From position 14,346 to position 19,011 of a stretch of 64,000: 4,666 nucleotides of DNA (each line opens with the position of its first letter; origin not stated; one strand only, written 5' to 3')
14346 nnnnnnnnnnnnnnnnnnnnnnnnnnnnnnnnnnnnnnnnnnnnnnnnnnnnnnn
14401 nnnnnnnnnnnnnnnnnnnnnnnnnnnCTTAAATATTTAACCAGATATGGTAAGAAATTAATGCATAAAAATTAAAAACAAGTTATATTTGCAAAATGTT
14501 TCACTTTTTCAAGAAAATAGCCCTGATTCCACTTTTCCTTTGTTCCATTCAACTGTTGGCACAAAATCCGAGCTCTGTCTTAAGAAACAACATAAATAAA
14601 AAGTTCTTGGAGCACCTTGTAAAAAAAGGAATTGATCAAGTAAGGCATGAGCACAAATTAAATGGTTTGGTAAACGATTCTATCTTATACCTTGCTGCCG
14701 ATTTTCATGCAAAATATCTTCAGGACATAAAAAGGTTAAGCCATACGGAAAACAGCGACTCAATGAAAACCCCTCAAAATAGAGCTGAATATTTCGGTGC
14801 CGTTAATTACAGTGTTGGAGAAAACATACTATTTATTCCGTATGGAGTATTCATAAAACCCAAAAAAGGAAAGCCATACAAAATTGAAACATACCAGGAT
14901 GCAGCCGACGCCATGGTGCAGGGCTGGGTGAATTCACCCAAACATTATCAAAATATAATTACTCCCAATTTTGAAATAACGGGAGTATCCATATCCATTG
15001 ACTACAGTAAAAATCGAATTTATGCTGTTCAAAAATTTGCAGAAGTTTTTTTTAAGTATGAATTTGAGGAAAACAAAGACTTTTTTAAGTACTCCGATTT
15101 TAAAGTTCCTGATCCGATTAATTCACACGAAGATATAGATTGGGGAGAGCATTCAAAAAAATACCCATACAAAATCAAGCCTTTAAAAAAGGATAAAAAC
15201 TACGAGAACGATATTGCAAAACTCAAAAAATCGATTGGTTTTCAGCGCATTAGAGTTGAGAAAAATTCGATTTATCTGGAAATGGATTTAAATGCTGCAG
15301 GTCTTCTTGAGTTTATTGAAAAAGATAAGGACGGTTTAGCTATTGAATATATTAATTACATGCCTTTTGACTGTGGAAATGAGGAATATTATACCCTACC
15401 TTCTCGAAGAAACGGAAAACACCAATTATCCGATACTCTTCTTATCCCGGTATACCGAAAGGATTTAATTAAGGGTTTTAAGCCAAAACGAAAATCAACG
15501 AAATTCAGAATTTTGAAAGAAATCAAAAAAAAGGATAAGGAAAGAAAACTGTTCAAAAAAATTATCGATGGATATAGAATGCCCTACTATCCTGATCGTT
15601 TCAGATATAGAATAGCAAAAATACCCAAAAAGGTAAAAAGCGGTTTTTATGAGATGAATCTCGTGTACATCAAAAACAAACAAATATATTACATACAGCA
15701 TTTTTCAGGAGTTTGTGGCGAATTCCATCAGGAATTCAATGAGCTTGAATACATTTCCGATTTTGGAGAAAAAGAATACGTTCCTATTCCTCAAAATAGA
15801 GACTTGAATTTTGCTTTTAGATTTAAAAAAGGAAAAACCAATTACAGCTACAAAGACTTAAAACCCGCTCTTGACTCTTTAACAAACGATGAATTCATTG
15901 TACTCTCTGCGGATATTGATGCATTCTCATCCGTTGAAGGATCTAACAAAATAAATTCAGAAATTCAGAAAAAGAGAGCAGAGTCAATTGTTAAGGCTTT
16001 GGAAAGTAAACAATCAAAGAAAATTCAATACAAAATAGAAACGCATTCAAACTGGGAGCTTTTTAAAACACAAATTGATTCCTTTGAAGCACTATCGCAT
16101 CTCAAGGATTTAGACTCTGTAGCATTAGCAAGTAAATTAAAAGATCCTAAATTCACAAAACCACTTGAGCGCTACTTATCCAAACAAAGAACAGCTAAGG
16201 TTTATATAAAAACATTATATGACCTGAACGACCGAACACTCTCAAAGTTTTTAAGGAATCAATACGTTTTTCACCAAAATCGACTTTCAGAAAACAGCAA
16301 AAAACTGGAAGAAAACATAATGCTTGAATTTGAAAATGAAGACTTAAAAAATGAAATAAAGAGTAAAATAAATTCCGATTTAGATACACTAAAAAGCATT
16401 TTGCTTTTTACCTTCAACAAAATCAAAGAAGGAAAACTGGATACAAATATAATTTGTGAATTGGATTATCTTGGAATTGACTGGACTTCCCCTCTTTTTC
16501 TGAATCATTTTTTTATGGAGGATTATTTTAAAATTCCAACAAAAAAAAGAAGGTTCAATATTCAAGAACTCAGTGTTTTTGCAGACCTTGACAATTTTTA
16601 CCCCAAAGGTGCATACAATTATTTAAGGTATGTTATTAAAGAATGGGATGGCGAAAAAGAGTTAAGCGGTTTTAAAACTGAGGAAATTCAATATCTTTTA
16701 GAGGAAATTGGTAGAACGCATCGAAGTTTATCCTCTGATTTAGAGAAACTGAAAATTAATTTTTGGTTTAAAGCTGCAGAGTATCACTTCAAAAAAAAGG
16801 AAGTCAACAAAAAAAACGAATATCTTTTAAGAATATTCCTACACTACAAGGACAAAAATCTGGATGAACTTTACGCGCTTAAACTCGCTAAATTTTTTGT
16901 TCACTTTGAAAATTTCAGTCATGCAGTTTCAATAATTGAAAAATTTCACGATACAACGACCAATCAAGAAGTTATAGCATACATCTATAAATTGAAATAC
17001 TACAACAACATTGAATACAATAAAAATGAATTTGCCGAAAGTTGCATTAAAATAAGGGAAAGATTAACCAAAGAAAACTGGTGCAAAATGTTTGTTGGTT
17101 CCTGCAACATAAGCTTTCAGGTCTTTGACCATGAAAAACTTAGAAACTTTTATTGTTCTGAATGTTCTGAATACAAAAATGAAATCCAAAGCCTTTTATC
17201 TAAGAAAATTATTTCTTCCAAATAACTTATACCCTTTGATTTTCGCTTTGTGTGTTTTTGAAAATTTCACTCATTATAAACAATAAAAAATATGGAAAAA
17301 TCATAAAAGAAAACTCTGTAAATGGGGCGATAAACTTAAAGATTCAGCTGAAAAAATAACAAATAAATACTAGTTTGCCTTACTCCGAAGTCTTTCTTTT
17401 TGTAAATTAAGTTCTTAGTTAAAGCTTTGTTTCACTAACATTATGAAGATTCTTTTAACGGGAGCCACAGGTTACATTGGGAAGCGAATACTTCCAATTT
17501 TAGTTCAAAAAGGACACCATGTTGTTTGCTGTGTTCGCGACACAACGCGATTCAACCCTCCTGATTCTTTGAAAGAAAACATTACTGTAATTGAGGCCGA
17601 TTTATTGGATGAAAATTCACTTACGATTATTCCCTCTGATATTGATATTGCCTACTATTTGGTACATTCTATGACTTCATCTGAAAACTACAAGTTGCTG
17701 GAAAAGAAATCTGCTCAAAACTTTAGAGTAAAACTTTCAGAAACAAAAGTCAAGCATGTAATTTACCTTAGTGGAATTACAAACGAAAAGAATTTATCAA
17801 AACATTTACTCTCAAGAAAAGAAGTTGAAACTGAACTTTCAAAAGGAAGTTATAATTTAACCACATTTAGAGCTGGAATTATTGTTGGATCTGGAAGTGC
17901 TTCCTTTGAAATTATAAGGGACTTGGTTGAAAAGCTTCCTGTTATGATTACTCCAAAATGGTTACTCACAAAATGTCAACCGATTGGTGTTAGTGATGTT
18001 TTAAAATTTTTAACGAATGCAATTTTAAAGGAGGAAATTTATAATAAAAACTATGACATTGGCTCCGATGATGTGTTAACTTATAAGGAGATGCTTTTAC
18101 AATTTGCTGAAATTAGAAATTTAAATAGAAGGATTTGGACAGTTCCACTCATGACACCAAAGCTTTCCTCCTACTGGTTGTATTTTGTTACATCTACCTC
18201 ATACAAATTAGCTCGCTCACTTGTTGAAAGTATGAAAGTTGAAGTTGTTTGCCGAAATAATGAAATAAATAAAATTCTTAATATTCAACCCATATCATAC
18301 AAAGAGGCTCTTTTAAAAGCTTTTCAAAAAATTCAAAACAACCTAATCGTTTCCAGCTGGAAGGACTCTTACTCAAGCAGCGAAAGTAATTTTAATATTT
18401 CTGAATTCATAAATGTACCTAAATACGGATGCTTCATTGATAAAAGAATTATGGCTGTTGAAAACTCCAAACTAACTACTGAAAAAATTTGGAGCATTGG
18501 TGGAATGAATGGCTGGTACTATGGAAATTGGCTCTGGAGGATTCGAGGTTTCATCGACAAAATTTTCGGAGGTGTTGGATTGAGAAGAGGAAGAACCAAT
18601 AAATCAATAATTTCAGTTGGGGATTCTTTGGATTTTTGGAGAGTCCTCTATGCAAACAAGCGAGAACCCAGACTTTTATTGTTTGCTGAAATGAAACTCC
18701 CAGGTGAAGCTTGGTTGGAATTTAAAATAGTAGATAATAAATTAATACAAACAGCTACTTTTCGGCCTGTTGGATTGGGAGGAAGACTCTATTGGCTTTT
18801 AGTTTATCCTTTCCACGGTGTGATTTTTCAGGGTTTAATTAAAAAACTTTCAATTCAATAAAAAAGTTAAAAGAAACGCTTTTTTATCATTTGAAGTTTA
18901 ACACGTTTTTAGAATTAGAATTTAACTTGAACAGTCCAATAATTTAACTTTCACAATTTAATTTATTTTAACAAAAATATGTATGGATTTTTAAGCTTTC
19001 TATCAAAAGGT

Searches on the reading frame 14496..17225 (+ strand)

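Call 30: search_protein_families(library=pfam, max_evalue=0.000001, proteins=[window:14496-17225:+])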
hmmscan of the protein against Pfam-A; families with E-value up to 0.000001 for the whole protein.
window:14496-17225:+ (909 aa): 1 family
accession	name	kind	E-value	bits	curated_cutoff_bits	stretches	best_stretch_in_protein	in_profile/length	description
PF00188.32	CAP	-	4.9e-12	47.2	21.1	1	46-181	4-117/117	Cysteine-rich secretory protein family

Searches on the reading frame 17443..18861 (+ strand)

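Call 30: search_protein_families(library=pfam, max_evalue=0.000001, proteins=[window:17443-18861:+])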
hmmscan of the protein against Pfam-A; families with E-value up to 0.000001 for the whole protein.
window:17443-18861:+ (472 aa): 4 families
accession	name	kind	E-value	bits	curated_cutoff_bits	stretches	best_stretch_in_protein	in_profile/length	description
PF11066.14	DUF2867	-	9.3e-30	104.2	27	1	331-464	7-141/142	Protein of unknown function (DUF2867)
PF05368.20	NmrA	-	5.2e-11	43.1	27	1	2-217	4-226/298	NmrA-like family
PF13460.12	NAD_binding_10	-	1.5e-10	41.7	27.2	1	7-120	1-107/184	NAD(P)H-binding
PF01370.27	Epimerase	-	6.6e-09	36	20.9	1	3-75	1-73/240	NAD dependent epimerase/dehydratase family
